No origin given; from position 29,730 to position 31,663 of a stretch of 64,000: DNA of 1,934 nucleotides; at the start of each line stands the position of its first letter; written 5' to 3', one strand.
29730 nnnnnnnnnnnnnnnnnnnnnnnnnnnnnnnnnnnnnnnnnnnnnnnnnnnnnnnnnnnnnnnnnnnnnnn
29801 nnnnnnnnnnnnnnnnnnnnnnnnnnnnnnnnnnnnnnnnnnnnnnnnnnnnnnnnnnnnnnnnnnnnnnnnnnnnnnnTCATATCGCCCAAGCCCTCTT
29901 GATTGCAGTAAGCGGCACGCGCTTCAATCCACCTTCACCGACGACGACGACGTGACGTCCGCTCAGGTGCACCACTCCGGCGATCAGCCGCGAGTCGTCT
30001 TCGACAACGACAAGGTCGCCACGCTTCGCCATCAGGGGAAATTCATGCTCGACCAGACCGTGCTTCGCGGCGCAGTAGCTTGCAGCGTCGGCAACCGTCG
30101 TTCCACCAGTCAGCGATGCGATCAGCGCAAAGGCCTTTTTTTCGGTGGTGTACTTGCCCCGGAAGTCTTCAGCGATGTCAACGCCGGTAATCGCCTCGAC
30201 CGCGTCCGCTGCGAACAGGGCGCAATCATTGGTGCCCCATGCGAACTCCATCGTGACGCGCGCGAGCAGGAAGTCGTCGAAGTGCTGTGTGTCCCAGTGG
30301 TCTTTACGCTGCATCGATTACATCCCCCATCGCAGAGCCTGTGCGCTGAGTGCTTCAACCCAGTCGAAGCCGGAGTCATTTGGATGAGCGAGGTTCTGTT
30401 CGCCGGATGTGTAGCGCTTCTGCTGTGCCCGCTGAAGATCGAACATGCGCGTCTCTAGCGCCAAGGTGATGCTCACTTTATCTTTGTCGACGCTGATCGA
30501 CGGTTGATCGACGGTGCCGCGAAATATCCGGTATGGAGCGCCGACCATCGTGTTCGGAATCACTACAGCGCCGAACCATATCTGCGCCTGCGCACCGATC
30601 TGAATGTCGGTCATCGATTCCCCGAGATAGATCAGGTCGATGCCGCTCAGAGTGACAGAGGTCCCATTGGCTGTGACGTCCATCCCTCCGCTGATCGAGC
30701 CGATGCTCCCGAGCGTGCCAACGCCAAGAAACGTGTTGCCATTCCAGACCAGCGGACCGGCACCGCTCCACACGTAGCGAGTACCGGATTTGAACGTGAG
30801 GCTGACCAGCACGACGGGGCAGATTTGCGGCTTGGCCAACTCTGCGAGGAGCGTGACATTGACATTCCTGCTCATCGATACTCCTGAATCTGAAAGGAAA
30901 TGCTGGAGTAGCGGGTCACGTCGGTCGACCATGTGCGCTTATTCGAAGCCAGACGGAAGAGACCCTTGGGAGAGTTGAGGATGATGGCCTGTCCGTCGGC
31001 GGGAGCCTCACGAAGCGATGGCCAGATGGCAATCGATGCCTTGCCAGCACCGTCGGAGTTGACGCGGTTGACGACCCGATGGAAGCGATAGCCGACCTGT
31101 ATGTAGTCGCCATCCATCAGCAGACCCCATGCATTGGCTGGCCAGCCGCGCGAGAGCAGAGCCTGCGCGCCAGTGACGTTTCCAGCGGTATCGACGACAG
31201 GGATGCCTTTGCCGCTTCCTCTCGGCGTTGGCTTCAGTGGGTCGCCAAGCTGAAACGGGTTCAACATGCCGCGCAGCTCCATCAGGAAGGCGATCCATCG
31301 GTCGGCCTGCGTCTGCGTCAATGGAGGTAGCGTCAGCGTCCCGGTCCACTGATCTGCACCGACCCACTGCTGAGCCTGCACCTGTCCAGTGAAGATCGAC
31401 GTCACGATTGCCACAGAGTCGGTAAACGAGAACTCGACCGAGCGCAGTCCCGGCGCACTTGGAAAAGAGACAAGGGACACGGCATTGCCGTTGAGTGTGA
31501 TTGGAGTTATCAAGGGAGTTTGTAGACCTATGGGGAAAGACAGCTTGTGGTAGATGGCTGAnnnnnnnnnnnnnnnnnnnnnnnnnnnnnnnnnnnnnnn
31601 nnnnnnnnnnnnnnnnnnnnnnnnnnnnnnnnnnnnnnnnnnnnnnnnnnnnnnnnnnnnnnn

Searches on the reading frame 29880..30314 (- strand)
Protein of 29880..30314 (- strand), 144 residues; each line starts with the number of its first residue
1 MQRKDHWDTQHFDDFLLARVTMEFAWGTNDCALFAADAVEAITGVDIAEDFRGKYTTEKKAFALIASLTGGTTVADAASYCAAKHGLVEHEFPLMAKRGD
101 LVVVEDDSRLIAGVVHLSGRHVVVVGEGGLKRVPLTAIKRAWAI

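Call 15: search_protein_families(library=pfam, proteins=[window:29880-30314:-], max_evalue=0.01)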
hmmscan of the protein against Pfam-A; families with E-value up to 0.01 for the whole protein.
window:29880-30314:- (144 aa): 1 family
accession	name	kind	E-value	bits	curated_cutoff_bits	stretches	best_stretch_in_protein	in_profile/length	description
PF22262.2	DUF6950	-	2.6e-34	118.6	27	1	3-144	2-134/134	Domain of unknown function (DUF6950)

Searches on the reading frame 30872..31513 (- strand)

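Call 15: search_protein_families(library=pfam, proteins=[window:30872-31513:-], max_evalue=0.01)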
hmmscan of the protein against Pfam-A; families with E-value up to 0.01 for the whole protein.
window:30872-31513:- (213 aa): 1 family
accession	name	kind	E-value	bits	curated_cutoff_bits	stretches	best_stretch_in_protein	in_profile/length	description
PF24819.1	DUF7710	-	0.0049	17.4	27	0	36-67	11-42/86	Domain of unknown function (DUF7710)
